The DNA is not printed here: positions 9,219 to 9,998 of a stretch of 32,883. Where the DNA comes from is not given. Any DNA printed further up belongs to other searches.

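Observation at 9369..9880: AT-rich secreted-protein moron with its own terminator between gemA and mor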

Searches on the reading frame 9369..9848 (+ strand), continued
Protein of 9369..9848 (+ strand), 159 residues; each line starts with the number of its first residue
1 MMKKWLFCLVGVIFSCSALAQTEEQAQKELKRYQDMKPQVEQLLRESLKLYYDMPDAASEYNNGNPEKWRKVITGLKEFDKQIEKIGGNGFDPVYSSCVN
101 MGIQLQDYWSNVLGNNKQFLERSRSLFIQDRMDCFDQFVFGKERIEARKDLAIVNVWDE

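Call 77: fold_search(model_id=the predicted structure, library=pdb)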
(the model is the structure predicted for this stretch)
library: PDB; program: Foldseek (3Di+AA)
matches with E <= 10: 583; with E <= 0.001: 0
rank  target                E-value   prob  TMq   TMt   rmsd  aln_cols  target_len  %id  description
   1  6s1a_B                3.9e-02  0.98  0.37  0.41  11.0       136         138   11  Ligand binding domain of the P. putida receptor PcaY_PP (released 2020-10-21)
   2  6s3b_B                4.2e-02  0.96  0.33  0.39  10.5       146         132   12  Ligand binding domain of the P. putida receptor PcaY_PP in complex with benzoate (released 2020-10-21)
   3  6s33_A                5.9e-02  0.95  0.34  0.37  10.7       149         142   12  Ligand binding domain of the P. putida receptor PcaY_PP in complex with Protocatechuate (released 2020-10-21)
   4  3fyq                  8.0e-02  0.99  0.47  0.43  14.9       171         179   12  Structure of Drosophila melanogaster talin IBS2 domain (residues 1981-2168) (released 2009-02-03)
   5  6s1a_A                8.0e-02  0.97  0.38  0.42   9.7       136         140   11  Ligand binding domain of the P. putida receptor PcaY_PP (released 2020-10-21)
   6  6s33_B                1.1e-01  0.94  0.38  0.43  10.0       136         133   11  Ligand binding domain of the P. putida receptor PcaY_PP in complex with Protocatechuate (released 2020-10-21)
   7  6s38_A                1.3e-01  0.95  0.39  0.42   7.8       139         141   12  Ligand binding domain of the P. putida receptor PcaY_PP in complex with quinate (released 2020-10-21)
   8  6s37_A                1.3e-01  0.94  0.38  0.42   9.9       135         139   12  Ligand binding domain of the P. putida receptor PcaY_PP in complex with salicylic acid (released 2020-10-21)
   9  6s18_B                1.6e-01  0.91  0.38  0.43   9.8       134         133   10  Ligand binding domain of the P. putida receptor PcaY_PP in complex with glycerol (released 2020-10-21)
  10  2kvp_MODEL_1_A        1.8e-01  0.84  0.35  0.35  12.4       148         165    6  Solution Structure of the R10 Domain of Talin (released 2010-05-05)
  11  8dt0_A                2.0e-01  0.94  0.40  0.45   7.1       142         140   15  Scaffolding protein functional sites using deep learning (released 2022-08-10)
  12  6s38_B                2.0e-01  0.89  0.37  0.43   9.5       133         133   12  Ligand binding domain of the P. putida receptor PcaY_PP in complex with quinate (released 2020-10-21)
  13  8dt0_B                2.0e-01  0.60  0.28  0.31   8.8       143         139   15  Scaffolding protein functional sites using deep learning (released 2022-08-10)
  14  4z9i_B                2.2e-01  0.82  0.37  0.37   9.7       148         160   12  Asp-TarS from E. coli (released 2016-07-20)
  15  2ap3                  2.2e-01  0.82  0.40  0.34  11.7       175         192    8  1.6 A Crystal Structure of a Conserved Protein of Unknown Function from Staphylococcus aureus (released 2005-09-27)
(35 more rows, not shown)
